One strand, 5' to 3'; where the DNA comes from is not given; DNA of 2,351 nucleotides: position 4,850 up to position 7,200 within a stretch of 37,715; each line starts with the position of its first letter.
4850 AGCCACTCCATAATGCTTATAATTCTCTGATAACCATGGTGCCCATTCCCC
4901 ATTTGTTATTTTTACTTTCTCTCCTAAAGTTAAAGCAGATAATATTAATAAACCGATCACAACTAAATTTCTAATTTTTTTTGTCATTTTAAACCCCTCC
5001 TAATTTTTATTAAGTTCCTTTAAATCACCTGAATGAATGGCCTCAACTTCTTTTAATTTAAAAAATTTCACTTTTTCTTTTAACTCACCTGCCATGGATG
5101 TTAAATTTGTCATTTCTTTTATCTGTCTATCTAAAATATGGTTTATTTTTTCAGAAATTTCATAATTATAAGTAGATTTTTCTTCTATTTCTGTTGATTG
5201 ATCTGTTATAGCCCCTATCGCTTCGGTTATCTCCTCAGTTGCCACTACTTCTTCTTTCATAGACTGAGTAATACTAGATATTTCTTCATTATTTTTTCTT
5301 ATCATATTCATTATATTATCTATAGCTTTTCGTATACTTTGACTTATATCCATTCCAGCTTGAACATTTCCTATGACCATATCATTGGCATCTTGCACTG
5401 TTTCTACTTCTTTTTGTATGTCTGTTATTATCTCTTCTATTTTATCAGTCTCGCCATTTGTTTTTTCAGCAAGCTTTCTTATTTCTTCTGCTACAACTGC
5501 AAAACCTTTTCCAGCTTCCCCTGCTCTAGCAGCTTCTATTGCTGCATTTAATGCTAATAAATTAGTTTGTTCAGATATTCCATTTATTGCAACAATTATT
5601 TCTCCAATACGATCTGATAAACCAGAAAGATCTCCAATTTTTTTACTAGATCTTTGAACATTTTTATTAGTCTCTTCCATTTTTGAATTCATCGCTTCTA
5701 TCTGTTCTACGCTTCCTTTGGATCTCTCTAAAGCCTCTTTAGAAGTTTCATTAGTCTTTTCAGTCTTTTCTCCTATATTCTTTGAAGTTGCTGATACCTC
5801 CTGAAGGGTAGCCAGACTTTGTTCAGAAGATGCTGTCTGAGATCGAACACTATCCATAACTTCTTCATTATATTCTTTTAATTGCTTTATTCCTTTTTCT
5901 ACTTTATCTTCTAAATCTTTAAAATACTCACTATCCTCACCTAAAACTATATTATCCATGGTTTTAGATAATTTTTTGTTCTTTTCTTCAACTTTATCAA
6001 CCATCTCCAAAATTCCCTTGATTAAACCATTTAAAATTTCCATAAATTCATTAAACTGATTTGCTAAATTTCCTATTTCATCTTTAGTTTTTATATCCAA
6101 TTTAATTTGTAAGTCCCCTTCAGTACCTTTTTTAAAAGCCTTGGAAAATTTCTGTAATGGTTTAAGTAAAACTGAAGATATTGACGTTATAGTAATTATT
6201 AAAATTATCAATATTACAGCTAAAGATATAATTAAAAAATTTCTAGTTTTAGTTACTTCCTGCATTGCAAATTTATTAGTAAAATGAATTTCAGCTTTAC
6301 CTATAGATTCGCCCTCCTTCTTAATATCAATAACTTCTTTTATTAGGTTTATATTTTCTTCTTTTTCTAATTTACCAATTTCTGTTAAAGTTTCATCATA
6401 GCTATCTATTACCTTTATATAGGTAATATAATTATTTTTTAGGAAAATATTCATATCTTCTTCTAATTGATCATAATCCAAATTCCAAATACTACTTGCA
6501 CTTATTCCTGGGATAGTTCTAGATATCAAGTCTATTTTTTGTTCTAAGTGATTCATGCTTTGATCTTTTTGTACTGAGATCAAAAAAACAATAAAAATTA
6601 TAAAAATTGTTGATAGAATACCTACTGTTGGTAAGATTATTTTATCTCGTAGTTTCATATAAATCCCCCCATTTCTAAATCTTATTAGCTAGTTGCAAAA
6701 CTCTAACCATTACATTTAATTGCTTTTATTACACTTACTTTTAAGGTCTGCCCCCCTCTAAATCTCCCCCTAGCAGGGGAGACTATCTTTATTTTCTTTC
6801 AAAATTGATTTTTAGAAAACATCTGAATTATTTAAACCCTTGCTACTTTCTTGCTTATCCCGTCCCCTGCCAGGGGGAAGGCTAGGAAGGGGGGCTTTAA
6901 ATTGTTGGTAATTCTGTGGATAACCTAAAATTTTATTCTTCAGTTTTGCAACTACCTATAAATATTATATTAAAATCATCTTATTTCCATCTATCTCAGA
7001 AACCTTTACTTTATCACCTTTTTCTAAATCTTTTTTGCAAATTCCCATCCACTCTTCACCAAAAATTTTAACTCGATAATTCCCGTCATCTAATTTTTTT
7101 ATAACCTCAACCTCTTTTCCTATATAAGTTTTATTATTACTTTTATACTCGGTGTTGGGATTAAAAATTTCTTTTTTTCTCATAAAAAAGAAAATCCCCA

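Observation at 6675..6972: Element copy 1: nested palindromic GC-rich core in the gap where the MCP-operon promoter should be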

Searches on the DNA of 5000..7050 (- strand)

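Call 11: search_rna_families(source=window, start=6600, end=7050, threshold=evalue, max_evalue=10, show_alignments=2)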
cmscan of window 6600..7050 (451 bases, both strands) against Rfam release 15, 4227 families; matches with E-value up to 10: 7.
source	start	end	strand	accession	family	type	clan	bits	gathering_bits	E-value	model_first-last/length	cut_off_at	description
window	6752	6893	-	RF03882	mir-4889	Gene; miRNA;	-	23.8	90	0.023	1-84/84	no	mir-4889 microRNA precursor family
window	6698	6909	+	RF03922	MIR2119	Gene; miRNA;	-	19.9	73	5.3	1-188/188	no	MIR2119 microRNA precursor family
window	6872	7025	-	RF01911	MIR2118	Gene; miRNA;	-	18.1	85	0.46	1-170/170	no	MIR2118 microRNA precursor family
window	6915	6972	-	RF02289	TtnuCD13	Gene; snRNA; snoRNA; CD-box;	-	17.8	75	2.7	1-63/63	no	Tetrahymena snoRNA TtnuCD13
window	6705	6790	+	RF00033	MicF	Gene; antisense;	-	16.5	79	9.3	1-94/94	no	MicF RNA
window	6935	6982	-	RF01174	snoU43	Gene; snRNA; snoRNA; CD-box;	-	16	45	7.8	1-79/79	no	Small nucleolar RNA U43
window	7010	7050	+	RF02181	ST7-AS2_1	Gene; lncRNA;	-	13.4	80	3.3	30-72/72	no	ST7 antisense RNA 2 conserved region 1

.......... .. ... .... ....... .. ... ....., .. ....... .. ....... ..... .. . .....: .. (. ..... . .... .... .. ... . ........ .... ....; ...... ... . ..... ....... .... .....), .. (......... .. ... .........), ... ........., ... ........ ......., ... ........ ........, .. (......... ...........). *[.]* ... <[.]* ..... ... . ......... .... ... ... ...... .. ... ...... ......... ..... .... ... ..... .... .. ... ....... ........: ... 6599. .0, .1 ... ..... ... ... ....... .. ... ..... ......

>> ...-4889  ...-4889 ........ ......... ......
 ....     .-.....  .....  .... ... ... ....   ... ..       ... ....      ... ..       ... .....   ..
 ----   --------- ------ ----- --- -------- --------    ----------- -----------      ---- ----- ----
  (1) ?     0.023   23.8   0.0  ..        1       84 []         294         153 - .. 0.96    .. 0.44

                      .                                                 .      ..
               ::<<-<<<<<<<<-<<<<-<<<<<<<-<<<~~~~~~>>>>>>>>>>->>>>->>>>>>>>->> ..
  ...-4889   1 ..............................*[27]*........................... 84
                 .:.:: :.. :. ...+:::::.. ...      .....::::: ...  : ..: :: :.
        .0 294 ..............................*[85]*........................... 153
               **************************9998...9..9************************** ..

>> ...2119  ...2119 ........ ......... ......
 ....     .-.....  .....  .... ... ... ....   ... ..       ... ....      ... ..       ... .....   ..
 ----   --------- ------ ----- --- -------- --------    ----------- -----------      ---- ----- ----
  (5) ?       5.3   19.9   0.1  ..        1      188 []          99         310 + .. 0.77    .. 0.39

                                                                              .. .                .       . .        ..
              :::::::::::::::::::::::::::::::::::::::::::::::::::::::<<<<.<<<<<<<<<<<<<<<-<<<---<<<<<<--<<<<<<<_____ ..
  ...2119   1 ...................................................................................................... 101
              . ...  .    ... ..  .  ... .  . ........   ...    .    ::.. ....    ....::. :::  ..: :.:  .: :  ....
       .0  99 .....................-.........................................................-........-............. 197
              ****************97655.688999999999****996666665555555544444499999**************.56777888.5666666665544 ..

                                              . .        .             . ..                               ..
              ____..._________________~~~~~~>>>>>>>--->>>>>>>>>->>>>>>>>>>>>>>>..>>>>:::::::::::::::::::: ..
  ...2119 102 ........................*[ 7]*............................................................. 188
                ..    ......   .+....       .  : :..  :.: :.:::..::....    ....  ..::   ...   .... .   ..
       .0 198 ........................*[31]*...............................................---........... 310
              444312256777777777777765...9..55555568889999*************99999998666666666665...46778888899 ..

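Call 47: search_dna_similar(query=window:6660-6990:-, collection=plasmids, mode=distant, max_evalue=0.01)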
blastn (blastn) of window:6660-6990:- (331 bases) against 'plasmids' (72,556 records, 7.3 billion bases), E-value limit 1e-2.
No match.
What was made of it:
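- Tried and rejected: blastn against plasmids (call 47): no match.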

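Call 94: search_rna_families(source=L162, start=19940, end=20260, threshold=evalue, max_evalue=1, show_alignments=1)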
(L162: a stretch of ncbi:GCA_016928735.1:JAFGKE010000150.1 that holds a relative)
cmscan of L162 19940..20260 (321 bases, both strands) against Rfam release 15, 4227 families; matches with E-value up to 1: 0.
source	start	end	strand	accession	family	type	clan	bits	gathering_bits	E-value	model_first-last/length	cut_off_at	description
